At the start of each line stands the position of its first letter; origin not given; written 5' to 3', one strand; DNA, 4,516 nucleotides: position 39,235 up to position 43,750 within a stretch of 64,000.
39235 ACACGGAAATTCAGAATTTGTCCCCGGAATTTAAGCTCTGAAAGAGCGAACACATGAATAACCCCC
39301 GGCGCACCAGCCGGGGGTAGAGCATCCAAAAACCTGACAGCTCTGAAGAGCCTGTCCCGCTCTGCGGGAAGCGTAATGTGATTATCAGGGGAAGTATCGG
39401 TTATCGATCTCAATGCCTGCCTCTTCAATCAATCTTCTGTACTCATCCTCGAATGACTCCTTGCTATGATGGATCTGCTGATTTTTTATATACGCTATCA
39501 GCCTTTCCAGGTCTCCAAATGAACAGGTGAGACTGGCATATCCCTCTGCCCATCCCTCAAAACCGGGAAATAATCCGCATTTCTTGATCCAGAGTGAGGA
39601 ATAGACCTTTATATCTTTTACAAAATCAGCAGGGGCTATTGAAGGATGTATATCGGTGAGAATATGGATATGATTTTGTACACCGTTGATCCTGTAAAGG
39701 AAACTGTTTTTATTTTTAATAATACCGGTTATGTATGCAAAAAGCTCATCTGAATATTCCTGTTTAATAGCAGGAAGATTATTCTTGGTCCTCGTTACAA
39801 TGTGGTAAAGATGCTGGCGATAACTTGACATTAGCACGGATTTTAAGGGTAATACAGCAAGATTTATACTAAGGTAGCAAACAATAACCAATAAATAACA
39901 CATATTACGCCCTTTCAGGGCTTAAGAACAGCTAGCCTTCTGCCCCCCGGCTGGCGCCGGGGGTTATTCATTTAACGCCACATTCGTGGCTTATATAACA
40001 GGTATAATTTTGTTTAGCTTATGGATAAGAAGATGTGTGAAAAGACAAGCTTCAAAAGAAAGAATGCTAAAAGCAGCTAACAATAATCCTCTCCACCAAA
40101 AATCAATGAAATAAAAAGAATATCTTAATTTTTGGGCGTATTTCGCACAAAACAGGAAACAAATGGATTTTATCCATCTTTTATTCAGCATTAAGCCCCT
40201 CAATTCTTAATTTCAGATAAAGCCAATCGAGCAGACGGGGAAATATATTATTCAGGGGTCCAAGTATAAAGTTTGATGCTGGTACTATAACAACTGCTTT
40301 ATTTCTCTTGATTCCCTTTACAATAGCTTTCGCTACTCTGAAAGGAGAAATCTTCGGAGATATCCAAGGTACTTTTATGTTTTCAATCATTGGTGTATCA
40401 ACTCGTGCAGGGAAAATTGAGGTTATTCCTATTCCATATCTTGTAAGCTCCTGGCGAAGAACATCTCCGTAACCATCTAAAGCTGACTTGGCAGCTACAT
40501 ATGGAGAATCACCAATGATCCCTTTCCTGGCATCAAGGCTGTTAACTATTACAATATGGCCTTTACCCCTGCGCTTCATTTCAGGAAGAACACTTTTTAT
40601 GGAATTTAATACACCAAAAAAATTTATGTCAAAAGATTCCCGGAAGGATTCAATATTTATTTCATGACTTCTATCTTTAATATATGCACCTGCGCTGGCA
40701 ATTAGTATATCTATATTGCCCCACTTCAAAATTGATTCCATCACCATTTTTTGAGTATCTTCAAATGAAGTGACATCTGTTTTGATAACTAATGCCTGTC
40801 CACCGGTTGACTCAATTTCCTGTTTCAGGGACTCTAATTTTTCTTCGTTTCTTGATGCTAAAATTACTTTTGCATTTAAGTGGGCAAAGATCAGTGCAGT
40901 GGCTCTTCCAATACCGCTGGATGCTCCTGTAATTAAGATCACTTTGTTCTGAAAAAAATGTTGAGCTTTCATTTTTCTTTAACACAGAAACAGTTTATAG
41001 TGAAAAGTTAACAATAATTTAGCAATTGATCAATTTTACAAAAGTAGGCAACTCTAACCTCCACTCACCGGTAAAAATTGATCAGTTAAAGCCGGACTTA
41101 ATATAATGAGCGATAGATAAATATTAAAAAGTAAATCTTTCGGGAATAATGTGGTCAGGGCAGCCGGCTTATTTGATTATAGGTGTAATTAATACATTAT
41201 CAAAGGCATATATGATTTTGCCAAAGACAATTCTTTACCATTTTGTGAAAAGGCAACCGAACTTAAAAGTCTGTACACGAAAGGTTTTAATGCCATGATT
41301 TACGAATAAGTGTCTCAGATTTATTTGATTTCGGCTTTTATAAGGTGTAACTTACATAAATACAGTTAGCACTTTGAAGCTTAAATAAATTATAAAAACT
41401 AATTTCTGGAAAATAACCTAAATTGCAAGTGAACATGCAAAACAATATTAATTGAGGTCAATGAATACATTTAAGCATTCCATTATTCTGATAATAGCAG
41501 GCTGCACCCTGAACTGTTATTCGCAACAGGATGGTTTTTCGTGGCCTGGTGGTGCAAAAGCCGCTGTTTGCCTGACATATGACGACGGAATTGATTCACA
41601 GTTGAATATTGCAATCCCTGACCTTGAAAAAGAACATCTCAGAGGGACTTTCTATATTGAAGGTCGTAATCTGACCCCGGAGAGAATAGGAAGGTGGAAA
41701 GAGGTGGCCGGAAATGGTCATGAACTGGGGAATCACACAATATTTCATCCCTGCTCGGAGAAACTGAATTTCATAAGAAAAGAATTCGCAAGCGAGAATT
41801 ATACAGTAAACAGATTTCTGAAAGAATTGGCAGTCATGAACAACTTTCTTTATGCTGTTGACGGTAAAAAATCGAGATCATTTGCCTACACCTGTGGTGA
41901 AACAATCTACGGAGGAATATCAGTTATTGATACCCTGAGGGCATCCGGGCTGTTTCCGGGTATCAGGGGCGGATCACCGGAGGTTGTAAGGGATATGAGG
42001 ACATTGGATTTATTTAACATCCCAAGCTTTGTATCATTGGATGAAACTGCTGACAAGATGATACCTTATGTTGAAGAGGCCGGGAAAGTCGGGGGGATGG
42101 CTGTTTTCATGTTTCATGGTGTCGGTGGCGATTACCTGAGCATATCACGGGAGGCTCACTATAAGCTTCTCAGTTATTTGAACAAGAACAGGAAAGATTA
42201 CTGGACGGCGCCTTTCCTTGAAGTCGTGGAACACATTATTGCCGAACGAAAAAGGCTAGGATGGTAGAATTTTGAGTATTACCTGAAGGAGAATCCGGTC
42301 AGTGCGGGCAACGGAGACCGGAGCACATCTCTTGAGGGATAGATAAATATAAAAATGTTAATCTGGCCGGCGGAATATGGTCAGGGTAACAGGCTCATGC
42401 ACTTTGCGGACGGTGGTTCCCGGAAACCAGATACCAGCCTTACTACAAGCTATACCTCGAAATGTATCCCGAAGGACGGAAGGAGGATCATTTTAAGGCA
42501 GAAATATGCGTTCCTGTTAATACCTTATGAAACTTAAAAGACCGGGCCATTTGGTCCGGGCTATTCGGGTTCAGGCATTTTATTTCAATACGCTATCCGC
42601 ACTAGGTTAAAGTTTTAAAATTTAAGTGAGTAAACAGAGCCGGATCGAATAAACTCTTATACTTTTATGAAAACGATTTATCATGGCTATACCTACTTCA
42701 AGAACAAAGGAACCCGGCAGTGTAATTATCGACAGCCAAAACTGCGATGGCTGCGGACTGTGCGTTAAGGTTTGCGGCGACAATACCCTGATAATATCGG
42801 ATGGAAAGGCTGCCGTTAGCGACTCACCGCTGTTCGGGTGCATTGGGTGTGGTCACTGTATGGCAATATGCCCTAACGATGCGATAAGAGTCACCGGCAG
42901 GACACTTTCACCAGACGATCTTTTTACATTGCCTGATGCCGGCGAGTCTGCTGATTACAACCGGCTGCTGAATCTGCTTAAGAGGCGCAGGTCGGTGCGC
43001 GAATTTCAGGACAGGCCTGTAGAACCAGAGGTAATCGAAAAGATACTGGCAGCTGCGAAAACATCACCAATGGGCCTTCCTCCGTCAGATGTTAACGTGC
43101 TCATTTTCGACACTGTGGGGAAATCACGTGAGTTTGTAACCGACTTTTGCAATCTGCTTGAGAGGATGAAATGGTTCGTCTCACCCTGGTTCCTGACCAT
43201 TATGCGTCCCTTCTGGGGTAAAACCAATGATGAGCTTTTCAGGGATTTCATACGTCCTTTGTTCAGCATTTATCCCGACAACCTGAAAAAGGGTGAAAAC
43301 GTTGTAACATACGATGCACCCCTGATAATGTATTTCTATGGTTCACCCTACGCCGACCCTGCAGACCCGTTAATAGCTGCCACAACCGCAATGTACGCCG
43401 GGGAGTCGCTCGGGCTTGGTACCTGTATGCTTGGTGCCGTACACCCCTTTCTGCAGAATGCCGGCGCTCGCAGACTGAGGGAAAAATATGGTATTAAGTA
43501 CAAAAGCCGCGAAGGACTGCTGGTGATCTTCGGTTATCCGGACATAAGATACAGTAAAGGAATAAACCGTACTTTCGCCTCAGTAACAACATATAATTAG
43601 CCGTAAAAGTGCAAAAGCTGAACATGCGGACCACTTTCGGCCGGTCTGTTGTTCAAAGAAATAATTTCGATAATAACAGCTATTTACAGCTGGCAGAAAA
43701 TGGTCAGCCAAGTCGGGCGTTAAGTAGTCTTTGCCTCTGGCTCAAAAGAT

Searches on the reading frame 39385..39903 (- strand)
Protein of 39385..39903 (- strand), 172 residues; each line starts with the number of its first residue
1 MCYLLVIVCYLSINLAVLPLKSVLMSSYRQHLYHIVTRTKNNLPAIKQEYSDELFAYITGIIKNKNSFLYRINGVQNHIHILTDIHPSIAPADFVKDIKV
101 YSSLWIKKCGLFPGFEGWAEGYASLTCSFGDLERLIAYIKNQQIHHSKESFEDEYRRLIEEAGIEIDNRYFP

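Call 22: search_protein_families(library=pfam, proteins=[window:39385-39903:-])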
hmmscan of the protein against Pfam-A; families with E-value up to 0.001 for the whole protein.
window:39385-39903:- (172 aa): 1 family
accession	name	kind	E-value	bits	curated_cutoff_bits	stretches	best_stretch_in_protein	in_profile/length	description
PF01797.21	Y1_Tnp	-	4.8e-20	72.3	23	1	29-142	3-121/121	Transposase IS200 like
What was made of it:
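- A RAYT-like Y1_Tnp gene lies in the window at 39385-39903, between two copies (call 22).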

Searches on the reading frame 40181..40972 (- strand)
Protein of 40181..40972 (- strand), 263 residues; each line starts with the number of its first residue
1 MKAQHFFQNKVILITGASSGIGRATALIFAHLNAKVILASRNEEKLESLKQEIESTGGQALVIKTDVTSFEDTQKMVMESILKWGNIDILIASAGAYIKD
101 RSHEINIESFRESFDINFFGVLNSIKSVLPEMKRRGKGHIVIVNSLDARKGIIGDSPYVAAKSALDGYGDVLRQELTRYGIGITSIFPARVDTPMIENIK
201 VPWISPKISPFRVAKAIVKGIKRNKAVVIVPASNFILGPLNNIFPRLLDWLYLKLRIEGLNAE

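Call 13: search_protein_families(library=pfam, proteins=[window:40181-40972:-])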
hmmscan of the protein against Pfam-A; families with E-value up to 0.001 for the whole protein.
window:40181-40972:- (263 aa): 5 families
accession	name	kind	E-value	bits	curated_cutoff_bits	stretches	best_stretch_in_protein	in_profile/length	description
PF00106.31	adh_short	-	4.4e-52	176.8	26.6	1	10-199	1-190/195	short chain dehydrogenase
PF13561.12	adh_short_C2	-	9.9e-34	117.4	27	1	16-200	1-185/236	Enoyl-(Acyl carrier protein) reductase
PF08659.16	KR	-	2.9e-10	40.8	22.6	1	12-173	3-164/180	KR domain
PF13460.12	NAD_binding_10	-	0.00016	22.1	27.2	1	16-154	1-107/184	NAD(P)H-binding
PF02719.21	Polysacc_synt_2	-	0.00072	19.3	20.2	1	12-125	1-112/293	Polysaccharide biosynthesis protein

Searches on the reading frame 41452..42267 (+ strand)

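Call 13: search_protein_families(library=pfam, proteins=[window:41452-42267:+])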
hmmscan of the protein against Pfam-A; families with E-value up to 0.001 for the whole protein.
window:41452-42267:+ (271 aa): 1 family
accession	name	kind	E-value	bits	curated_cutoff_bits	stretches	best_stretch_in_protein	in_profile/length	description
PF01522.26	Polysacc_deac_1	-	4e-12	46.6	23.1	1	36-150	6-107/124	Polysaccharide deacetylase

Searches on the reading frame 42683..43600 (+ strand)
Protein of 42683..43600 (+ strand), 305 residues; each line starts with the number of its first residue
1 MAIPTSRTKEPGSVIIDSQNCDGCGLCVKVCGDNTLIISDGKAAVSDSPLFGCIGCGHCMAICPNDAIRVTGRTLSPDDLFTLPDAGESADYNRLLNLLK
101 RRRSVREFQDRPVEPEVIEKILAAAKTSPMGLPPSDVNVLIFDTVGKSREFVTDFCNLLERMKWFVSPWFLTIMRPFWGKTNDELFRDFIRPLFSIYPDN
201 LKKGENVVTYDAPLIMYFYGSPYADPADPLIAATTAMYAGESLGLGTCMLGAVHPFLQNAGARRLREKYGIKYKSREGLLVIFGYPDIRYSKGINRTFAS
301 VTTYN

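Call 13: search_protein_families(library=pfam, proteins=[window:42683-43600:+])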
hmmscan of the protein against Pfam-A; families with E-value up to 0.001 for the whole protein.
window:42683-43600:+ (305 aa): 12 families
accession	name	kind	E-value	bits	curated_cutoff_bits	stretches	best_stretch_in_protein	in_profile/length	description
PF00881.29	Nitroreductase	-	2.8e-14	54.1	23.5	1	99-285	1-167/167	Nitroreductase family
PF12838.12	Fer4_7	-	2e-09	38.2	27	1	53-73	2-22/52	4Fe-4S dicluster domain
PF00037.32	Fer4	-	2.6e-09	37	21.1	2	53-69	8-24/24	4Fe-4S binding domain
PF13237.11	Fer4_10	-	1.5e-08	34.9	25.5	1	14-64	2-53/53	4Fe-4S dicluster domain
PF13187.11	Fer4_9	-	1.9e-08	34.6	27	1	20-68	1-52/52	4Fe-4S dicluster domain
PF12837.12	Fer4_6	-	2.3e-07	30.9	25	1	15-31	3-19/24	4Fe-4S binding domain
PF14697.11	Fer4_21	-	3.7e-07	30.6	35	1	15-69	2-58/59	4Fe-4S dicluster domain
PF12797.12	Fer4_2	-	1.4e-06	28.3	24.5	0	14-31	3-20/22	4Fe-4S binding domain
PF13484.11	Fer4_16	-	2.2e-06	28.8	30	0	53-71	2-20/66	4Fe-4S double cluster binding domain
PF25160.1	LdpA_Fe-S-bd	-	4.6e-05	23.6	27.6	0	52-70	27-45/49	LdpA Fe-S cluster-binding domain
PF13459.11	Fer4_15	-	5.9e-05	24.1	22.4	1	14-46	1-33/66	4Fe-4S single cluster domain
PF12800.12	Fer4_4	-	0.00016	22.2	24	0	19-32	2-15/17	4Fe-4S binding domain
